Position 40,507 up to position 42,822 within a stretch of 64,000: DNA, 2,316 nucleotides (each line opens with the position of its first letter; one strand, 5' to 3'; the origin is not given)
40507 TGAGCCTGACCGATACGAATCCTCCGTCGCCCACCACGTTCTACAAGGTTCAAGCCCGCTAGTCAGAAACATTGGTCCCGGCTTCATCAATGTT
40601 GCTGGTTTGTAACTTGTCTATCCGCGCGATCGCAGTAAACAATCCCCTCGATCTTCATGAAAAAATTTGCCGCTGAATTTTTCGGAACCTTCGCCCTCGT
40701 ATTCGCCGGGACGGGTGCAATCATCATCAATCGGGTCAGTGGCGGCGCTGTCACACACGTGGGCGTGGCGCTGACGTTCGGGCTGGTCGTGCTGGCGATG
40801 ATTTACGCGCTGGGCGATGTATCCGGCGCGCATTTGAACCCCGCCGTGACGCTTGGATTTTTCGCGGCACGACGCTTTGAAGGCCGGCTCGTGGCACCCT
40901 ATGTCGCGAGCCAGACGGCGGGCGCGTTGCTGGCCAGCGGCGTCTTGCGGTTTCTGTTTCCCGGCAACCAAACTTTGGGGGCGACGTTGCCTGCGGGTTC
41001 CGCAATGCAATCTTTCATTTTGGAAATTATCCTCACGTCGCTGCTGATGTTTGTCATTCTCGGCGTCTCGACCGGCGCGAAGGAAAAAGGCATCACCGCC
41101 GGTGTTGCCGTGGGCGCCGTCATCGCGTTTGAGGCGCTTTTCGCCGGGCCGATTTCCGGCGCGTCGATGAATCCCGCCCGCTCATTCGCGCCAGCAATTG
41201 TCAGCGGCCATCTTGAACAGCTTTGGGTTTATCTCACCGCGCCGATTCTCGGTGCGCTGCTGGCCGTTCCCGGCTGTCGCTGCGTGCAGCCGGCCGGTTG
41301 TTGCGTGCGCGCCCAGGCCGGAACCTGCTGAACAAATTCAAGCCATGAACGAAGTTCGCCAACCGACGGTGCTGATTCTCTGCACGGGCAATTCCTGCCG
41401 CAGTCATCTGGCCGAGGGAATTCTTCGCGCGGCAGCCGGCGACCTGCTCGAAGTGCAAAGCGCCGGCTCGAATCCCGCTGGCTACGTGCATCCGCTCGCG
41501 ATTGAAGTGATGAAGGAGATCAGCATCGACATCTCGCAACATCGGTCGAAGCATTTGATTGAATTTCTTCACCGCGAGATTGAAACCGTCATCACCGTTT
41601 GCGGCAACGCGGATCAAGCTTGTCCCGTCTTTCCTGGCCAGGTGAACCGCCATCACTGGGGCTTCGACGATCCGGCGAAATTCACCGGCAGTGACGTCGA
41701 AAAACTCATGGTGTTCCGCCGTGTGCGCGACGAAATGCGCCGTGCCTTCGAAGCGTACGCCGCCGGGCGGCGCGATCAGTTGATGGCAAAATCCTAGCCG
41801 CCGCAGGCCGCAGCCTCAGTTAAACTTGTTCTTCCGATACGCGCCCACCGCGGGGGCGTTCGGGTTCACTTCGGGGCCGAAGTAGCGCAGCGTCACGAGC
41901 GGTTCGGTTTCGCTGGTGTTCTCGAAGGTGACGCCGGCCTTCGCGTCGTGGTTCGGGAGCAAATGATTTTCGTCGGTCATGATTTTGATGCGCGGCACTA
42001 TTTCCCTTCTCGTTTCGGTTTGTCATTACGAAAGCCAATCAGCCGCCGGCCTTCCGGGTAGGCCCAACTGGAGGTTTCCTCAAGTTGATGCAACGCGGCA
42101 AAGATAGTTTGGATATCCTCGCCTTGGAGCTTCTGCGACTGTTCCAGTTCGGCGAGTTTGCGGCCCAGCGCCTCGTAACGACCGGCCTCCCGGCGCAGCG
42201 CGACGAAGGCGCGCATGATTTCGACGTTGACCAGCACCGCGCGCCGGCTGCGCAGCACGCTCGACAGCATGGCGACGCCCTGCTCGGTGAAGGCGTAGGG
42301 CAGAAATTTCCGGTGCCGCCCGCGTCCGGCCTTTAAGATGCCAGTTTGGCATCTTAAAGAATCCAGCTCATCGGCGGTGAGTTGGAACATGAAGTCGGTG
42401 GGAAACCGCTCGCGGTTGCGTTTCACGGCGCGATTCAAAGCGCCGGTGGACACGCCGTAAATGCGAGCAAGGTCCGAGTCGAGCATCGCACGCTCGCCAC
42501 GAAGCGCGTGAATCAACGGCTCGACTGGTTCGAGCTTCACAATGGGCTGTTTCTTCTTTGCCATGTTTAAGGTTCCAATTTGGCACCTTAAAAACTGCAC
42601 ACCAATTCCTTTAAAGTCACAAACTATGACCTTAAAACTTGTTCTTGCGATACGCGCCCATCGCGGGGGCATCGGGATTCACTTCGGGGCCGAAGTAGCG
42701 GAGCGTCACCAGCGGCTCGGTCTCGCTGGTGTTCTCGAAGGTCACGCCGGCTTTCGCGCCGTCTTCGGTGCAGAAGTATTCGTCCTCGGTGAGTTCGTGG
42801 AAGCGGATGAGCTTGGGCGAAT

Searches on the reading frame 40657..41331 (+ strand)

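Call 12: search_protein_families(library=pfam, proteins=[window:40657-41331:+])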
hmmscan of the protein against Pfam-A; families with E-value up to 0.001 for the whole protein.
window:40657-41331:+ (224 aa): 1 family
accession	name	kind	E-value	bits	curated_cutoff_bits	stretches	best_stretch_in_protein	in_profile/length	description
PF00230.25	MIP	-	7.6e-50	170.2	25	1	2-203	9-218/222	Major intrinsic protein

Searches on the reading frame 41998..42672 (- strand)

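Call 12: search_protein_families(library=pfam, proteins=[window:41998-42672:-])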
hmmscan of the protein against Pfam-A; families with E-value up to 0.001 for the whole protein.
window:41998-42672:- (224 aa): 1 family
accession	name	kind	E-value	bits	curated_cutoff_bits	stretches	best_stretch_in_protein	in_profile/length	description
PF10543.14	ORF6N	-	2.3e-31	108.4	27.8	1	54-139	3-86/86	ORF6N domain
